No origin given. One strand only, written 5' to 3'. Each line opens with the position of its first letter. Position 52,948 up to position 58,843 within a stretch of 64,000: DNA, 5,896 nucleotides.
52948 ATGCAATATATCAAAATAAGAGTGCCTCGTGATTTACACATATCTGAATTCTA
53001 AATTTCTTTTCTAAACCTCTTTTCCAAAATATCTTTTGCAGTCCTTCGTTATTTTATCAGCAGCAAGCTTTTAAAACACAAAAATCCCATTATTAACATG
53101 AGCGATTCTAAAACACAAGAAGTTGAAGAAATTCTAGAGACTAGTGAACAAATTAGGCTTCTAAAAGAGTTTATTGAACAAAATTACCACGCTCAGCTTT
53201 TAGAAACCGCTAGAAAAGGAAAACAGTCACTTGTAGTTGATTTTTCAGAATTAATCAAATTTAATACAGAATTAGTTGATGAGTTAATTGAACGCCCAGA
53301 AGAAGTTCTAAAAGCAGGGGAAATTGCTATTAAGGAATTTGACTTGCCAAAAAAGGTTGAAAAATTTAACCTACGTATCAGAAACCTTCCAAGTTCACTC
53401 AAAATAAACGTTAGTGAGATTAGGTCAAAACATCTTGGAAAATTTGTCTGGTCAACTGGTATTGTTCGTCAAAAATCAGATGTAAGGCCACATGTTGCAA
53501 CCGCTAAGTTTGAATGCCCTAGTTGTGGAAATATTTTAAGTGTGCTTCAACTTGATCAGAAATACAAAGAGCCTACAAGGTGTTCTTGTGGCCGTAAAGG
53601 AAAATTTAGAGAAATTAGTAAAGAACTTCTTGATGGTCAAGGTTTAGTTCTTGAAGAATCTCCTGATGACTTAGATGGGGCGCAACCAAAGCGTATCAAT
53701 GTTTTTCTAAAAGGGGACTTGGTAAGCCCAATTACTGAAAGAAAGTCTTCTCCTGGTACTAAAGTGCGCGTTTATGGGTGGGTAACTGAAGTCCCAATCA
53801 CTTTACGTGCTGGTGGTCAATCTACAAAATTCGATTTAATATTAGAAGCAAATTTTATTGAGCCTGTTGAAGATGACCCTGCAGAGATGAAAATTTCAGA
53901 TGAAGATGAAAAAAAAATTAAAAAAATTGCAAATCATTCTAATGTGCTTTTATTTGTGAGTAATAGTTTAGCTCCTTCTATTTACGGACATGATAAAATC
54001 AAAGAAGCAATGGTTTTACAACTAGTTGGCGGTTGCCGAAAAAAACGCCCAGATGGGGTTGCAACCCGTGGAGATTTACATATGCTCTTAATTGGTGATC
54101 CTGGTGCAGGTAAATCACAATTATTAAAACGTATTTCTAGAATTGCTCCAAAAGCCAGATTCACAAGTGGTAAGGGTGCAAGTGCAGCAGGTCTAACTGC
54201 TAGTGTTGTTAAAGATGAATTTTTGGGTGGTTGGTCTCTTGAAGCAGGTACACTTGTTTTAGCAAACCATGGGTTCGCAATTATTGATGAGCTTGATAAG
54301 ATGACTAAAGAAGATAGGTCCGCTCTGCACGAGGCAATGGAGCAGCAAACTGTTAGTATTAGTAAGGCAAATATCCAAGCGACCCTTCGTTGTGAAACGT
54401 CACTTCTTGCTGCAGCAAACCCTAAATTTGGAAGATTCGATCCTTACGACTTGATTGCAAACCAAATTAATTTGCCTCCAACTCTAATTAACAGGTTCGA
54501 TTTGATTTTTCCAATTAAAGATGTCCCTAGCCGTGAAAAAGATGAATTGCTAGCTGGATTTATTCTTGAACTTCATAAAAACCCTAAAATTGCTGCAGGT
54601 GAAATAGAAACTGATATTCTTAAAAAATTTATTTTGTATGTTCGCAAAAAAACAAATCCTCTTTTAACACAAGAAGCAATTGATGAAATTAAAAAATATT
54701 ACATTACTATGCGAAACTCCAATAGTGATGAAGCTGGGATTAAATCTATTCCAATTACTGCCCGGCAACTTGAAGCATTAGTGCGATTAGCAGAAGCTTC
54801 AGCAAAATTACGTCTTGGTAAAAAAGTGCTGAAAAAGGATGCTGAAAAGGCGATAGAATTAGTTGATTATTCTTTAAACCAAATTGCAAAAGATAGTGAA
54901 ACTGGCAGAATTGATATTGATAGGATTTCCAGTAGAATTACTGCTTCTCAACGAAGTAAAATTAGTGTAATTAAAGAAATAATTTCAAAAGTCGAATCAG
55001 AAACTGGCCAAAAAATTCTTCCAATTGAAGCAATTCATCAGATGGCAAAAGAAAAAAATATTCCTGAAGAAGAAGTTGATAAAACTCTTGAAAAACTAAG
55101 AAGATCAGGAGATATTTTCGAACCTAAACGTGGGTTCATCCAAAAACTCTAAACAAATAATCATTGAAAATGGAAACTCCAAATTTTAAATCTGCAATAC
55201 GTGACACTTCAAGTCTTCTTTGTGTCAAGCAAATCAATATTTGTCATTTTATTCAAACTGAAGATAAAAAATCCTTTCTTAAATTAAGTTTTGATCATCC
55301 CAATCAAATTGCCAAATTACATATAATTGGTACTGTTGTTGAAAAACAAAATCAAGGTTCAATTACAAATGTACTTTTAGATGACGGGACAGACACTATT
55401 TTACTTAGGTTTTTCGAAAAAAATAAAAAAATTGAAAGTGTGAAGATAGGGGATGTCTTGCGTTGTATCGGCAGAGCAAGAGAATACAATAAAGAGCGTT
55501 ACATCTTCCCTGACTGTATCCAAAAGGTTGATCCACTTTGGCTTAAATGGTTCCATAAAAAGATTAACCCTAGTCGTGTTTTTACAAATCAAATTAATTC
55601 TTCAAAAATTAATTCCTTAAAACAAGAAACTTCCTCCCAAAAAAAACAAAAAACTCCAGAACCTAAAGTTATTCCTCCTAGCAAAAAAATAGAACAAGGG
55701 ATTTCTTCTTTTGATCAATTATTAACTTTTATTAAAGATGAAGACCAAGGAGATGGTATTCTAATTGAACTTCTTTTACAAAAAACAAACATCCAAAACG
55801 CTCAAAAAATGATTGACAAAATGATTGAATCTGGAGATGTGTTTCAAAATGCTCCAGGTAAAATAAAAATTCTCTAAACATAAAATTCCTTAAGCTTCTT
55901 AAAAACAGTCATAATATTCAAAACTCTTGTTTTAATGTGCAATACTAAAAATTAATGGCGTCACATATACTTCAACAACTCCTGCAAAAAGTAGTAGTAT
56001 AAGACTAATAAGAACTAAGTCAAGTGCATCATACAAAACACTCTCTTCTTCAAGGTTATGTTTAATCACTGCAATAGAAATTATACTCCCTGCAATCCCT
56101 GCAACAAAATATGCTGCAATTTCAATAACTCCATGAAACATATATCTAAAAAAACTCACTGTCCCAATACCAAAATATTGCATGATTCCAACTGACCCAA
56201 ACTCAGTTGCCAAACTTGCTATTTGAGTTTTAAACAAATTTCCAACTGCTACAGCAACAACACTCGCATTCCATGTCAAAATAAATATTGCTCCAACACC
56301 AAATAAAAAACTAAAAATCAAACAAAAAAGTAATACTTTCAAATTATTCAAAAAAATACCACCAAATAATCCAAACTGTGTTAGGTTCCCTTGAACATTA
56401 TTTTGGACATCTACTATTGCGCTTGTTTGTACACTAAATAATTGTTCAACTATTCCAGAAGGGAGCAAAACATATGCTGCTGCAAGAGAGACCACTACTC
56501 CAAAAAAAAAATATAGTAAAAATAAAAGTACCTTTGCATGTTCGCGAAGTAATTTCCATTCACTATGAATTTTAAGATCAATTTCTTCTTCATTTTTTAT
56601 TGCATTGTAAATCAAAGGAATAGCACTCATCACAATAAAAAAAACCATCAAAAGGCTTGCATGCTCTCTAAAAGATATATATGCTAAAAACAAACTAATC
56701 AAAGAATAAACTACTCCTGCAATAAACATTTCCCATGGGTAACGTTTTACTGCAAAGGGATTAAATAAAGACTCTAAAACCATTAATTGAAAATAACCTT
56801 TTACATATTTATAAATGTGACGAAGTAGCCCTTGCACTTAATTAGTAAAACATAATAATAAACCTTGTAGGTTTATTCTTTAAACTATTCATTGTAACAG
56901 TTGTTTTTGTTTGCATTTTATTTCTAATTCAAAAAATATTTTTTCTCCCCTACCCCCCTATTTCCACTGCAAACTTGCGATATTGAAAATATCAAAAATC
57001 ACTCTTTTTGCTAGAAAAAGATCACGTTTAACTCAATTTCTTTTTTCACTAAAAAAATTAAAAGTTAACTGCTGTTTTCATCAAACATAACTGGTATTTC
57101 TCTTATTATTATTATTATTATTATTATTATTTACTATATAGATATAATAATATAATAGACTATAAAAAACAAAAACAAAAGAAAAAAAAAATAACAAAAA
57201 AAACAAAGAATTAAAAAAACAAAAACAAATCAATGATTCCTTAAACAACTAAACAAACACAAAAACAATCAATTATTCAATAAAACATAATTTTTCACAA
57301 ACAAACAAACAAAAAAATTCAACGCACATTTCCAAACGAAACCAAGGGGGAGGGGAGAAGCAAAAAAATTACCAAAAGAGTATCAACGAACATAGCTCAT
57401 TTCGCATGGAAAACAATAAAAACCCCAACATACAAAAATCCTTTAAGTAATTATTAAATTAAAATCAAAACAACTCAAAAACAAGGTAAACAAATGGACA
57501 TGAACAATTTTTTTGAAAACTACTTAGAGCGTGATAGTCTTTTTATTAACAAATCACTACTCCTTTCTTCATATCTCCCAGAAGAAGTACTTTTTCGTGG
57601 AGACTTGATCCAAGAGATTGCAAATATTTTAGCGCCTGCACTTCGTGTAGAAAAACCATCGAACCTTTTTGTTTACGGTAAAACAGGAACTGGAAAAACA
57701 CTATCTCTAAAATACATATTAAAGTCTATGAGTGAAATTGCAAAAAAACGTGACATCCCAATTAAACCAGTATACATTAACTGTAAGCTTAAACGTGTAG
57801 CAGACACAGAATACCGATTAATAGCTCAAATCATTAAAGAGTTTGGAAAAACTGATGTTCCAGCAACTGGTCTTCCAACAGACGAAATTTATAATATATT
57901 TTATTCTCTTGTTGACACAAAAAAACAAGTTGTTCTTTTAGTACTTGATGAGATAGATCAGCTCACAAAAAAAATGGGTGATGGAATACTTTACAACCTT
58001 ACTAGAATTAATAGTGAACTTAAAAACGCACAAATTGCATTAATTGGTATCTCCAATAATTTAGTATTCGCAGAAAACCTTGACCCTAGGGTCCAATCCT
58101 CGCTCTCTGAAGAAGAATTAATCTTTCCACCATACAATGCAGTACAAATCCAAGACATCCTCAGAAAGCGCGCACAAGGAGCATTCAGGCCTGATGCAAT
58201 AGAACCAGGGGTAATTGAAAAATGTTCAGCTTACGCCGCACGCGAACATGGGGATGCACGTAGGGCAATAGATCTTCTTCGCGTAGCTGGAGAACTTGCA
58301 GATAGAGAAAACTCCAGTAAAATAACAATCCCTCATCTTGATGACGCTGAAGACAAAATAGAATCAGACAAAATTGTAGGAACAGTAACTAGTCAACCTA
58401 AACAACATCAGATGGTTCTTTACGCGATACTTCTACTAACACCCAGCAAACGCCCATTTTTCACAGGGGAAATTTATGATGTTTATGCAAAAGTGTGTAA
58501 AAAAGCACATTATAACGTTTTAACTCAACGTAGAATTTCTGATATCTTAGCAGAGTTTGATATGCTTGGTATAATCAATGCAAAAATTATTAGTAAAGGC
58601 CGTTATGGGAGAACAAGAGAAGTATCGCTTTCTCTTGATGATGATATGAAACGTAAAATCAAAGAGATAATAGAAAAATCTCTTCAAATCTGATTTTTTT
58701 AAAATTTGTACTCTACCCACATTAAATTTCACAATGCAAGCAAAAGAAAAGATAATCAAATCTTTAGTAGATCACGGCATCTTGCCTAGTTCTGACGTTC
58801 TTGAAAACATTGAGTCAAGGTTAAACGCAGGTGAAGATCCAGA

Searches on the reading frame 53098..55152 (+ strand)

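Call 7: search_protein_families(library=pfam, proteins=[window:53098-55152:+], max_evalue=0.001)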
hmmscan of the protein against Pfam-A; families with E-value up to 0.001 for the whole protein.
window:53098-55152:+ (684 aa): 11 families
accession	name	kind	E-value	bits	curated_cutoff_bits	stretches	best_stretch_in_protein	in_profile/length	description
PF00493.29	MCM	-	7.6e-89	297.1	23.3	1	270-493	1-224/224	MCM P-loop domain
PF17855.7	MCM_lid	-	1.3e-25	90.1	27.4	1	506-592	1-86/87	MCM AAA-lid domain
PF17207.9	MCM_OB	-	6.2e-17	62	24.8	1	106-231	3-124/126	MCM OB domain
PF01078.27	Mg_chelatase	-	1.5e-14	54.4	20.3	2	377-442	93-158/207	Magnesium chelatase, subunit ChlI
PF14551.11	MCM_N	-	4.4e-10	40.3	24.9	1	24-81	10-72/95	MCM N-terminal domain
PF21120.3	MCM_WH_arc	-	9.8e-07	29.2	26.1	1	621-681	2-62/63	Archaeal MCM, winged-helix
PF07728.20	AAA_5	-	3.2e-06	27.6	22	1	328-442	1-123/139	AAA domain (dynein-related subfamily)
PF13191.12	AAA_16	-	2.1e-05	25.5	32.6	1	325-419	22-125/167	AAA ATPase domain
PF22798.2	DUF5817_CT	-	0.00014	22.1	29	1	644-675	16-47/54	DUF5817, C-terminal domain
PF00004.35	AAA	-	0.00015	22.7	21.2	0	329-420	1-98/131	ATPase family associated with various cellular activities (AAA)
PF07726.17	AAA_3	-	0.00039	20.7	27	1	328-442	1-112/131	ATPase family associated with various cellular activities (AAA)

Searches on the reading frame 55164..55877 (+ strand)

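Call 7: search_protein_families(library=pfam, proteins=[window:55164-55877:+], max_evalue=0.001)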
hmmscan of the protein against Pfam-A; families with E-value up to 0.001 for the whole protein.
window:55164-55877:+ (237 aa): 1 family
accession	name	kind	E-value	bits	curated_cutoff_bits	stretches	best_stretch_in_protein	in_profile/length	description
PF01336.31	tRNA_anti-codon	-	8.4e-08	32.5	27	1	54-120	3-73/75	OB-fold nucleic acid binding domain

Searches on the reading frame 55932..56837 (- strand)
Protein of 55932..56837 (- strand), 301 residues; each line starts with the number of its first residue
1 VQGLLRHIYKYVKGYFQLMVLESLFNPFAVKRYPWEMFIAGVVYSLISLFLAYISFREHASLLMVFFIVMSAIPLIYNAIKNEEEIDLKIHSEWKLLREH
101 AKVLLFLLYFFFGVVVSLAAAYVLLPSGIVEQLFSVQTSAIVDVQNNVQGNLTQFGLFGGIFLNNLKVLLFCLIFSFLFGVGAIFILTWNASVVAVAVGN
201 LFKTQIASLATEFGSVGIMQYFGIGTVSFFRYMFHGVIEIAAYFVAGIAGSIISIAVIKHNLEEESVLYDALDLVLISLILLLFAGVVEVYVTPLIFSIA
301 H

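Call 7: search_protein_families(library=pfam, proteins=[window:55932-56837:-], max_evalue=0.001)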
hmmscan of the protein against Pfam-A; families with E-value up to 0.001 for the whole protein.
window:55932-56837:- (301 aa): 1 family
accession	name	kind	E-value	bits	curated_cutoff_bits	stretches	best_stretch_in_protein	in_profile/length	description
PF01944.22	SpoIIM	-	1.3e-16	61.4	26.9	1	104-294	3-163/163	Stage II sporulation protein M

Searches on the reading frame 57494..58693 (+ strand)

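Call 7: search_protein_families(library=pfam, proteins=[window:57494-58693:+], max_evalue=0.001)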
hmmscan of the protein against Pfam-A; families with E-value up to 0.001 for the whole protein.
window:57494-58693:+ (399 aa): 10 families
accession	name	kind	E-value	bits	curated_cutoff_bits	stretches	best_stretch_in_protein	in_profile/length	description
PF09079.17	Cdc6_C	-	1.5e-27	95.8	25.1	1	297-384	2-91/96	CDC6, C terminal winged helix domain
PF22703.2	Cdc6_lid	-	9.7e-25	86.7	27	1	220-286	1-67/68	Cdc6 AAA+ ATPase-type lid domain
PF13401.12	AAA_22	-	2.2e-10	41.4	27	1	55-186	5-123/130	AAA domain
PF13191.12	AAA_16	-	4.6e-06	27.7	32.6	1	32-157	2-144/167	AAA ATPase domain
PF00004.35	AAA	-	4.8e-06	27.5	21.2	1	59-202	2-120/131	ATPase family associated with various cellular activities (AAA)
PF22606.2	Cdc6-ORC-like_ATPase_lid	-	8.4e-06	26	27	1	214-272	1-59/60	Cdc6/ORC-like, ATPase lid domain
PF01637.24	ATPase_2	-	2.3e-05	24.8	33.2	1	49-170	14-136/225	ATPase domain predominantly from Archaea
PF05621.17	TniB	-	4.2e-05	23.5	22.4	1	49-202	29-177/189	Bacterial TniB protein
PF00270.35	DEAD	-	7.1e-05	23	26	0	54-181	13-153/167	DEAD/DEAH box helicase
PF05729.18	NACHT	-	0.00026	21.3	26.7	1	58-163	3-99/167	NACHT domain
